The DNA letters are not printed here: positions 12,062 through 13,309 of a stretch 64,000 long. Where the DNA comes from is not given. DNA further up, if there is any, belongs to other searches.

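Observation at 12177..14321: Convergent pair of ArsR-HTH regulators fused to a novel approximately 200-aa C-terminal domain, the first with a leaderless promoter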

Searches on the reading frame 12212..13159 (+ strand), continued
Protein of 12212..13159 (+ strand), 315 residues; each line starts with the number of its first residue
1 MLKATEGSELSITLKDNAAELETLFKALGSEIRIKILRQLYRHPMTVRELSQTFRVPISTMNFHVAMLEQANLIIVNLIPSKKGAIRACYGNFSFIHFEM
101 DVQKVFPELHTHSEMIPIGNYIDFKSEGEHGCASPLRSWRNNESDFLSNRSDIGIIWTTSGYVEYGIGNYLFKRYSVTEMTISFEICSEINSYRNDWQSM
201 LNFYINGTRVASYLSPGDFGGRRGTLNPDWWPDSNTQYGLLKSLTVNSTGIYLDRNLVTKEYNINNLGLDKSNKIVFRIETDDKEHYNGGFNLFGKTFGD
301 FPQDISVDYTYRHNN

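Call 33: find_encoding_contigs(protein=P0117, flank=8000, max_places=2)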
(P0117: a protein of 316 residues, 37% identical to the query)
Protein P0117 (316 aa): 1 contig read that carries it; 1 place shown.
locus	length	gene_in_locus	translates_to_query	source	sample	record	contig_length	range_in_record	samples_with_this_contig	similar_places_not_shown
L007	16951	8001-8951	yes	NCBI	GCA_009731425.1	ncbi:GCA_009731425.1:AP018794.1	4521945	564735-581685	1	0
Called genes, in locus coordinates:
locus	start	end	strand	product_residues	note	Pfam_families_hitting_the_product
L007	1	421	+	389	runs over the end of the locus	PF01979:Amidohydro_1, PF07969:Amidohydro_3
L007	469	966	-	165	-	PF12671:Amidase_6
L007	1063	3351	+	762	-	PF03477:ATP-cone, PF00317:Ribonuc_red_lgN, PF02867:Ribonuc_red_lgC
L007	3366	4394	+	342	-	PF00268:Ribonuc_red_sm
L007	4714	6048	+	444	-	PF02812:ELFV_dehydrog_N, PF00208:ELFV_dehydrog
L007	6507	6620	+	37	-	-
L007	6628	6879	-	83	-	-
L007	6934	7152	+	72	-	-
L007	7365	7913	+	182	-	-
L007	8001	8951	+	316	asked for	PF01022:HTH_5, PF12802:MarR_2 (weak), PF12840:HTH_20, PF13412:HTH_24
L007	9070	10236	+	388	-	PF10509:GalKase_gal_bdg, PF00288:GHMP_kinases_N, PF08544:GHMP_kinases_C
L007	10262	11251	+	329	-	PF01073:3Beta_HSD, PF01370:Epimerase, PF02719:Polysacc_synt_2, PF04321:RmlD_sub_bind, PF13460:NAD_binding_10 (weak), PF16363:GDP_Man_Dehyd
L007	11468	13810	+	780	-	PF16656:Pur_ac_phosph_N, PF00149:Metallophos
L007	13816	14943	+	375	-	PF07907:YibE_F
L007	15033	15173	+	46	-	-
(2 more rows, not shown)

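Call 35: find_encoding_contigs(protein=P0094, flank=8000, max_places=2)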
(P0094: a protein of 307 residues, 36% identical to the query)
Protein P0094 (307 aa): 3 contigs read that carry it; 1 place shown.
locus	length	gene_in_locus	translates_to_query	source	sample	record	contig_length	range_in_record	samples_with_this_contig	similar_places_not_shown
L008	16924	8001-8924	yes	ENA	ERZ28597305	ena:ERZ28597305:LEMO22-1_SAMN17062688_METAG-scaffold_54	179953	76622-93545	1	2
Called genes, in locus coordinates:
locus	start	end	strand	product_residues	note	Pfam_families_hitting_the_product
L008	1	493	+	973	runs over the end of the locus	PF00005:ABC_tran (faint), PF02463:SMC_N (faint), PF03193:RsgA_GTPase (faint), PF13175:AAA_15 (faint), PF13304:AAA_21 (faint), PF13555:AAA_29 (faint), PF17760:UvrA_inter, PF17755:UvrA_DNA-bind, +1 more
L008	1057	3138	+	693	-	PF01266:DAO (faint), PF07992:Pyr_redox_2, PF13454:NAD_binding_9 (faint), PF13738:Pyr_redox_3 (faint), PF00070:Pyr_redox (weak)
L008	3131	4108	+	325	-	PF00348:polyprenyl_synt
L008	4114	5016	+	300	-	PF01040:UbiA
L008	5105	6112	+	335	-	-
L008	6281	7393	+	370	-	PF02424:ApbE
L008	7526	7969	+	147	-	PF13404:HTH_AsnC-type, PF13412:HTH_24, PF01047:MarR (faint), PF01037:AsnC_trans_reg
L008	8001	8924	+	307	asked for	PF01022:HTH_5, PF12840:HTH_20, PF13412:HTH_24 (weak)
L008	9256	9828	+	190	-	-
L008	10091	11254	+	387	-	PF10509:GalKase_gal_bdg, PF00288:GHMP_kinases_N, PF08544:GHMP_kinases_C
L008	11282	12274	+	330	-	PF01073:3Beta_HSD, PF01370:Epimerase, PF02719:Polysacc_synt_2, PF04321:RmlD_sub_bind, PF13460:NAD_binding_10 (weak), PF16363:GDP_Man_Dehyd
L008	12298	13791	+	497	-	PF01087:GalP_UDP_transf, PF02744:GalP_UDP_tr_C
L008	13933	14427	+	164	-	PF13189:Cytidylate_kin2 (faint), PF13238:AAA_18, PF13671:AAA_33 (faint), PF01202:SKI, PF13207:AAA_17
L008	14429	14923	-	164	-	PF01590:GAF, PF13185:GAF_2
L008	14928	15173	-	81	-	PF11213:DUF3006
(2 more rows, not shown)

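Call 36: find_encoding_contigs(protein=P0032, flank=8000, max_places=2)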
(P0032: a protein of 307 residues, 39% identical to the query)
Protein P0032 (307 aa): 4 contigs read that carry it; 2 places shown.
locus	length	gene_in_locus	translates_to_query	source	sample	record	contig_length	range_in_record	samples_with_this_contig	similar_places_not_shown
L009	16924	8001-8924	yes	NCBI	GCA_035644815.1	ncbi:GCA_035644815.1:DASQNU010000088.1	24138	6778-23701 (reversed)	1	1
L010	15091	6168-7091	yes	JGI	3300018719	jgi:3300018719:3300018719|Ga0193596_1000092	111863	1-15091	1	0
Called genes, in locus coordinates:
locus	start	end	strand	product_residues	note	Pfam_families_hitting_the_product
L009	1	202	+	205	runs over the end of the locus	PF06725:3D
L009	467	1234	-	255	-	PF01497:Peripla_BP_2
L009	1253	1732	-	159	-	PF02681:DUF212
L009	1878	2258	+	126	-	PF03745:DUF309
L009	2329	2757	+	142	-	PF02629:CoA_binding (weak), PF13380:CoA_binding_2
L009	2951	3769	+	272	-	PF00376:MerR, PF13411:MerR_1, PF06445:GyrI-like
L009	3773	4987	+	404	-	PF00083:Sugar_tr, PF07690:MFS_1, PF06779:MFS_4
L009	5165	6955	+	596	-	PF02743:dCache_1, PF22673:MCP-like_PDC_1, PF00672:HAMP, PF00015:MCPsignal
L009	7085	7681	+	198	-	PF00174:Oxidored_molyb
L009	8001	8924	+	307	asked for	PF13412:HTH_24 (weak), PF01022:HTH_5 (weak)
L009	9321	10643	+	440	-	PF01547:SBP_bac_1, PF13416:SBP_bac_8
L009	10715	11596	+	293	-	PF00528:BPD_transp_1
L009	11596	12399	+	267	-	PF00528:BPD_transp_1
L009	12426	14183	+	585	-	PF02837:Glyco_hydro_2_N, PF22666:Glyco_hydro_2_N2, PF00703:Glyco_hydro_2, PF02836:Glyco_hydro_2_C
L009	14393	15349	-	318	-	PF00892:EamA, PF03151:TPT (faint), PF00892:EamA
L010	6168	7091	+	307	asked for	PF13412:HTH_24 (weak), PF01022:HTH_5 (weak)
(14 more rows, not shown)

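Call 37: find_encoding_contigs(protein=P0114, flank=8000, max_places=2)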
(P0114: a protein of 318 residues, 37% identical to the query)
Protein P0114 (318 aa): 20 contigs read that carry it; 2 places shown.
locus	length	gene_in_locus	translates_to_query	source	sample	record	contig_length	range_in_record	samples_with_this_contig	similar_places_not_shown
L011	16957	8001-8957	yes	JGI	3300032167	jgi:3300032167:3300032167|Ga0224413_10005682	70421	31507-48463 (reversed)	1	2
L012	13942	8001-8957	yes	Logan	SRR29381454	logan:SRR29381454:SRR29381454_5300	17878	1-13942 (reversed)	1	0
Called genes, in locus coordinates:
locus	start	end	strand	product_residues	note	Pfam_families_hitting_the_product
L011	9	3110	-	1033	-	-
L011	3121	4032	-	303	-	PF00528:BPD_transp_1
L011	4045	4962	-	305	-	PF00528:BPD_transp_1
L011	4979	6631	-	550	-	-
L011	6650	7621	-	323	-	PF04616:Glyco_hydro_43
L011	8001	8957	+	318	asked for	PF12840:HTH_20 (weak), PF01022:HTH_5, PF13412:HTH_24 (faint)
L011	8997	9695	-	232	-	PF03372:Exo_endo_phos, PF23226:Exo_endo_phos_PGAP2IP (weak)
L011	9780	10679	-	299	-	-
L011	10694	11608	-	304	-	PF01841:Transglut_core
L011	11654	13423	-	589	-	PF13510:Fer2_4, PF10588:NADH-G_4Fe-4S_3, PF12838:Fer4_7, PF13237:Fer4_10 (weak), PF14697:Fer4_21 (weak), PF22117:Fer4_Nqo3 (weak), PF02906:Fe_hyd_lg_C, PF02256:Fe_hyd_SSU, +3 more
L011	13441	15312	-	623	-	PF01257:2Fe-2S_thioredx, PF01512:Complex1_51K, PF10531:SLBB (weak), PF10589:NADH_4Fe-4S, PF00037:Fer4, PF12837:Fer4_6 (weak), PF12838:Fer4_7, PF13237:Fer4_10, +2 more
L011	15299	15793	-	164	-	PF01257:2Fe-2S_thioredx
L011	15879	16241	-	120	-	-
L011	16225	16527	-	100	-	PF01381:HTH_3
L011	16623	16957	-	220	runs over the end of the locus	PF01522:Polysacc_deac_1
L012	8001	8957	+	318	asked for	PF12840:HTH_20 (weak), PF01022:HTH_5, PF13412:HTH_24 (faint)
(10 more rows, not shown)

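Call 43: find_encoding_contigs(protein=P0001, flank=10000, max_places=3)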
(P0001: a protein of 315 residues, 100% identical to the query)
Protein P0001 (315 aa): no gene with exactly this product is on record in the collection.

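Call 58: find_encoding_contigs(protein=P0010, flank=7000, max_places=1)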
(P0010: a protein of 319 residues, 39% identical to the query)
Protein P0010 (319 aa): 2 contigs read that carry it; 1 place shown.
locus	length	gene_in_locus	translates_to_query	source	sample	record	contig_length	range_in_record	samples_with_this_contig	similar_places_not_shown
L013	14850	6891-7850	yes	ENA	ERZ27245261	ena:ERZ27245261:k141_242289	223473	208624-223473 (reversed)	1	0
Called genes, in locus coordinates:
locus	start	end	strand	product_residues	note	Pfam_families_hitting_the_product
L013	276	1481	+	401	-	PF15607:Ntox44 (weak)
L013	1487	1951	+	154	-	-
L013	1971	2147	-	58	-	PF04014:MazE_antitoxin (weak)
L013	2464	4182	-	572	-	PF07944:Beta-AFase-like_GH127_cat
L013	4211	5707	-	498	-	-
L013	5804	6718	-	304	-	PF00892:EamA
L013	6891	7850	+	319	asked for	PF01022:HTH_5, PF12840:HTH_20, PF13412:HTH_24 (weak)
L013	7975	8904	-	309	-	PF00291:PALP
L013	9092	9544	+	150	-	PF02082:Rrf2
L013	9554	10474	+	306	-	PF00126:HTH_1, PF03466:LysR_substrate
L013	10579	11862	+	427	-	PF01053:Cys_Met_Meta_PP, PF00155:Aminotran_1_2, PF01041:DegT_DnrJ_EryC1, PF00266:Aminotran_5 (weak)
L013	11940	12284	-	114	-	PF22277:EncFtn-like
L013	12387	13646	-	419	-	PF05977:MFS_3, PF07690:MFS_1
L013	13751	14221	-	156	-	PF01047:MarR, PF13463:HTH_27 (weak), PF13601:HTH_34 (weak)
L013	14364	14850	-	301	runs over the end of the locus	-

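Call 59: find_encoding_contigs(protein=P0072, flank=7000, max_places=1)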
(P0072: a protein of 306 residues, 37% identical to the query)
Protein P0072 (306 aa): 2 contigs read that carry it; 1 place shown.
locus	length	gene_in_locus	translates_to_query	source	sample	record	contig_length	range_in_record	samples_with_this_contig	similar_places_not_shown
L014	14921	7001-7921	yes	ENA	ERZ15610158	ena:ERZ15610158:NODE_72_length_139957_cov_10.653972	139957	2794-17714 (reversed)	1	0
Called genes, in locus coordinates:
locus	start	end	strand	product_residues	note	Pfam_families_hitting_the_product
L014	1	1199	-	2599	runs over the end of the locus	PF08308:PEGA (weak), PF18998:Flg_new_2 (weak)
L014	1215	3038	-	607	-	PF04616:Glyco_hydro_43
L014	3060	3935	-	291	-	PF00528:BPD_transp_1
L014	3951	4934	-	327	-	PF00528:BPD_transp_1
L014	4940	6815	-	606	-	-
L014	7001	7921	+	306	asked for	PF01022:HTH_5, PF01047:MarR (weak), PF12840:HTH_20, PF13412:HTH_24 (weak)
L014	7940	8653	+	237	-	PF08220:HTH_DeoR, PF08279:HTH_11, PF13412:HTH_24 (weak), PF13730:HTH_36 (faint), PF00455:DeoRC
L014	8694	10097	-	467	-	-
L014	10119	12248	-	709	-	PF13802:Gal_mutarotas_2, PF01055:Glyco_hydro_31_2nd, PF21365:Glyco_hydro_31_3rd, PF18952:DUF5696 (weak)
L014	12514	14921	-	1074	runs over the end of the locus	PF25596:CPSase_L_D1, PF02222:ATP-grasp, PF02786:CPSase_L_D2, PF02787:CPSase_L_D3, PF25596:CPSase_L_D1, PF02786:CPSase_L_D2, PF02222:ATP-grasp, PF02142:MGS, +6 more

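Call 81: list_cluster_members(proteins=[P0001, P0267, P0268, P0275])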
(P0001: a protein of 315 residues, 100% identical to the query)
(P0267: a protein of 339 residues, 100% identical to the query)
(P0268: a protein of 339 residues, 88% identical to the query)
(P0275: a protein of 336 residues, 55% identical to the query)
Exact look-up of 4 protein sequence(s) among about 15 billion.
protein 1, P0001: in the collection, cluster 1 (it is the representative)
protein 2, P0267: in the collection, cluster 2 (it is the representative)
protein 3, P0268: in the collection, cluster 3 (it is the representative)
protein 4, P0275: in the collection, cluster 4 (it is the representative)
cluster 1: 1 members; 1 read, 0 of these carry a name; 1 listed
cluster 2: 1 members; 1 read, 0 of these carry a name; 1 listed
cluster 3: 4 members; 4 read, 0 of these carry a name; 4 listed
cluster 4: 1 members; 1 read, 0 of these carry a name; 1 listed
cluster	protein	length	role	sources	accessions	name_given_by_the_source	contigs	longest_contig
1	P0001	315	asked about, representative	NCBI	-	-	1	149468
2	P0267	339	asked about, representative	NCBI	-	-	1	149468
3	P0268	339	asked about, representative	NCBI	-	-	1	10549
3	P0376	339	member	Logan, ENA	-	-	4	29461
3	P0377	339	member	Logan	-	-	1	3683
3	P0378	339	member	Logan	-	-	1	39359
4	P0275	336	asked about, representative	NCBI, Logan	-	-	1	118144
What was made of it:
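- Tried and rejected: The exact-sequence look-up of the window's own regA product found no record (call 43), and cluster look-ups gave no names or accessions (call 81).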
